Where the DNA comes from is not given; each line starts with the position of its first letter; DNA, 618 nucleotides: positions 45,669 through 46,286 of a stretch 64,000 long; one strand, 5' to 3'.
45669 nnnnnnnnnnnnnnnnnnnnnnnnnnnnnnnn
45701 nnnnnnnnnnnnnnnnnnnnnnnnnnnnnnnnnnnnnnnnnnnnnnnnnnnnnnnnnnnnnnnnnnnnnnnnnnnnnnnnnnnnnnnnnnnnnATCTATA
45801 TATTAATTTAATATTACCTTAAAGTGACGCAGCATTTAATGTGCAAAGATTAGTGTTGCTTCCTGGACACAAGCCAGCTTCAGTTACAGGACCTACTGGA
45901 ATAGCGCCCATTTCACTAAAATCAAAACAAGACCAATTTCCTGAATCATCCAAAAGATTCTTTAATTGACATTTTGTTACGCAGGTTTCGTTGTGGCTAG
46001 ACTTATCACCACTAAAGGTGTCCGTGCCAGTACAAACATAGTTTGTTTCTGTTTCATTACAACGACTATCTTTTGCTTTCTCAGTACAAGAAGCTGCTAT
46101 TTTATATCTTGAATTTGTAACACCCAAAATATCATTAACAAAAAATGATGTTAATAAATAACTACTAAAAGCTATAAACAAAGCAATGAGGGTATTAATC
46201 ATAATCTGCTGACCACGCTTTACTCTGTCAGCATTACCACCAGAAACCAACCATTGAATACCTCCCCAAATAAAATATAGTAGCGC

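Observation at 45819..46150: Cys-rich C-terminal module on the fourth pilin-like paralog: candidate adhesin or tip domain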

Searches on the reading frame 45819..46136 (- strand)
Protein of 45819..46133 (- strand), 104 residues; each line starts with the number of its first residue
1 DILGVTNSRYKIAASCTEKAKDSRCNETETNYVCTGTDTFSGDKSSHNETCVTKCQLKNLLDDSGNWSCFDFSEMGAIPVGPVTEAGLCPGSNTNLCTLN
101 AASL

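Call 20: search_protein_representatives(alignment_id=A2)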
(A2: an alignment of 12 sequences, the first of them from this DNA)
Query: 12 sequences, 112 profile positions. Proteins with E-value up to 0.001 (for the whole library): 34; up to 1e-10: 17; up to 1e-30: 0. The best 34 are listed.
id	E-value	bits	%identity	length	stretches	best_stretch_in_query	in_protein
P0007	1.2e-29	118.8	-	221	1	1-109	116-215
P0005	3.1e-29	117.4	-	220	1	1-100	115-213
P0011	2.5e-24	101.6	-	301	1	1-110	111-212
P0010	1.4e-20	89.6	-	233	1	1-111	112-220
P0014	1.7e-20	89.3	-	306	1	1-104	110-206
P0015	7.7e-20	87.2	-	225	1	1-101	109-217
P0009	4.7e-19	84.6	-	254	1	1-110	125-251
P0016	1.1e-17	80.2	-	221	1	1-100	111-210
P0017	8.7e-17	77.3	-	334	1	1-101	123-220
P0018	9.1e-16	74.1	-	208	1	7-97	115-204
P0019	1.2e-15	73.7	-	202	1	1-103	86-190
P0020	1.5e-15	73.4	-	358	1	1-105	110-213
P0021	2.4e-14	69.5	-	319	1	8-100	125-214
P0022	3.7e-14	68.9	-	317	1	1-104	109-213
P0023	3.1e-12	62.7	-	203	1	1-97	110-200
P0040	5.7e-05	39.3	-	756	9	64-109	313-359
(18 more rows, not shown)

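Call 24: predict_structure(alignment_id=A2)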
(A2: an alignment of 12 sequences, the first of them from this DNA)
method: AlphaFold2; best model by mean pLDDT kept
length: 105 residues; sequences in the alignment: 12
mean_pLDDT: 80.1   pTM: 0.71
mean pLDDT of the five models: 80.1, 79.0, 77.5, 76.6, 75.7
residues with pLDDT >= 90: 40; 70-90: 41; 50-70: 11; < 50: 13
segments of 3 or more residues with pLDDT < 50: 1-13
pLDDT, mean of each block of 10 residues (from residue 1): 43 68 86 91 90 93 88 78 84 86 69
secondary structure, 60 per line:
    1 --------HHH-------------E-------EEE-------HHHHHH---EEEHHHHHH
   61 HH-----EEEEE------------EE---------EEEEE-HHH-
elements in order: E33-35 H43-48 E52-54 H55-62 E68-72 E96-100

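Call 33: search_solved_structures(query=A2, max_evalue=10)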
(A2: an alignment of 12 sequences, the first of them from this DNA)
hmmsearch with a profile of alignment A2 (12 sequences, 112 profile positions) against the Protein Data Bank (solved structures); distinct sequences matched with E-value up to 10: 1.
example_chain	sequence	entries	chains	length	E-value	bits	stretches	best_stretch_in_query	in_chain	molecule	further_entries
7mqz_A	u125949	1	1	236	0.024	17.9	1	11-98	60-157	Cytochrome c oxidase assembly factor 7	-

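Call 38: fold_search(model_id=the predicted structure, library=pdb)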
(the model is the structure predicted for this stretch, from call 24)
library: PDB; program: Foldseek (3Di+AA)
matches with E <= 10: 3; with E <= 0.001: 0
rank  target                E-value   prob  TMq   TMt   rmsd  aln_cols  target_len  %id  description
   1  7jk1_A                5.9e+00  0.02  0.18  0.09  11.5        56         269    9  Human PrimPol inserting correct dCTP opposite the 8-oxoguanine lesion (released 2021-06-30)
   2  7a5s_H                9.7e+00  0.01  0.11  0.06  11.1        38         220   16  Complex of SARS-CoV-2 spike and CR3022 Fab (Homogeneous Refinement) (released 2020-09-16)
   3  1yi5_B                9.7e+00  0.00  0.09  0.05  14.3        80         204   10  Crystal structure of the a-cobratoxin-AChBP complex (released 2005-05-17)

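Call 42: fold_search(model_id=the predicted structure, library=viral)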
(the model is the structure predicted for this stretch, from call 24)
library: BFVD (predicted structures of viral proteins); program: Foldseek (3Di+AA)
matches with E <= 10: 45; with E <= 0.001: 0
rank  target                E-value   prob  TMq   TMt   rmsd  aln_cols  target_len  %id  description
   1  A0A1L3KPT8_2          4.0e+00  0.02  0.16  0.03  14.5        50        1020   16  RNA-dependent RNA polymerase [Wenzhou bunya-like virus 1]
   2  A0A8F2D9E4            4.3e+00  0.11  0.28  0.24   3.4        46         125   15  Uncharacterized protein [Gordonia phage VanLee]
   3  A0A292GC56            4.3e+00  0.02  0.17  0.09  10.8        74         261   19  (no name in the UniProt tables at hand)
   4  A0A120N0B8            4.6e+00  0.02  0.22  0.08  14.5       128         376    8  (no name in the UniProt tables at hand)
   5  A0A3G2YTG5            4.9e+00  0.01  0.12  0.07   9.4        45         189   16  (no name in the UniProt tables at hand)
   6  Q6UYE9                5.5e+00  0.04  0.21  0.25   8.1        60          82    7  Uncharacterized protein [Burkholderia phage BcepNazgul]
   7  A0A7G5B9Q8            5.5e+00  0.03  0.19  0.22   5.7        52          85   12  Uncharacterized protein [Ralstonia phage Eline]
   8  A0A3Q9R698            5.5e+00  0.02  0.20  0.28   9.8        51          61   16  (no name in the UniProt tables at hand)
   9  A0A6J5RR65            5.5e+00  0.01  0.16  0.15  11.1        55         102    9  Uncharacterized protein [uncultured Caudovirales phage]
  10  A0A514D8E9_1          5.9e+00  0.03  0.23  0.03   7.8        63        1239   14  RNA-directed RNA polymerase [Aspiviridae sp.]
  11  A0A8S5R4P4            5.9e+00  0.03  0.18  0.24   7.0        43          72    9  Uncharacterized protein [Siphoviridae sp. ctEkS11]
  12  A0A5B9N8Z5            5.9e+00  0.02  0.16  0.25   6.7        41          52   15  (no name in the UniProt tables at hand)
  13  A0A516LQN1            5.9e+00  0.02  0.21  0.23   7.9        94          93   13  (no name in the UniProt tables at hand)
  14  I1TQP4                5.9e+00  0.01  0.11  0.03  10.9        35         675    8  (no name in the UniProt tables at hand)
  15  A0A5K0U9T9            5.9e+00  0.01  0.16  0.02  19.2        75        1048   13  Uncharacterized protein [Yasminevirus sp. GU-2018]
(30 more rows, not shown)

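Call 58: search_protein_families(library=pfam, proteins=[window:45819-46133:-], max_evalue=5)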
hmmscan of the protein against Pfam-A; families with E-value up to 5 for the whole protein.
window:45819-46133:- (104 aa): 0 families

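Call 62: search_protein_families(library=pfam, proteins=[P0040, P0020, P0017], max_evalue=0.1)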
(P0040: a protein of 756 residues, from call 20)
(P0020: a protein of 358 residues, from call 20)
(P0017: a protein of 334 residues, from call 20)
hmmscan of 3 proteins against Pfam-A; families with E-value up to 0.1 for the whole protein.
P0040 (756 aa): 1 family
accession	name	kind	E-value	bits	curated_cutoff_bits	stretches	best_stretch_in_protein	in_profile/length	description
PF01183.26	Glyco_hydro_25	-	1.8e-09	38.6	27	1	553-737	1-174/180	Glycosyl hydrolases family 25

P0020 (358 aa): 1 family
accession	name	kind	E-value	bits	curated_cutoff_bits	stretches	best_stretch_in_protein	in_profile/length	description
PF18895.5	T4SS_pilin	-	0.0025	18.3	26.6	1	48-108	12-71/71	Type IV secretion system pilin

P0017 (334 aa): 2 families
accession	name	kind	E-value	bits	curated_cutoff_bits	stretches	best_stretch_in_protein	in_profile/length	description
PF18895.5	T4SS_pilin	-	7.9e-08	32.7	26.6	1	61-121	12-71/71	Type IV secretion system pilin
PF06664.17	WLS-like_TM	-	0.03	14.1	28.3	1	63-119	149-211/247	Wntless-like, transmembrane domain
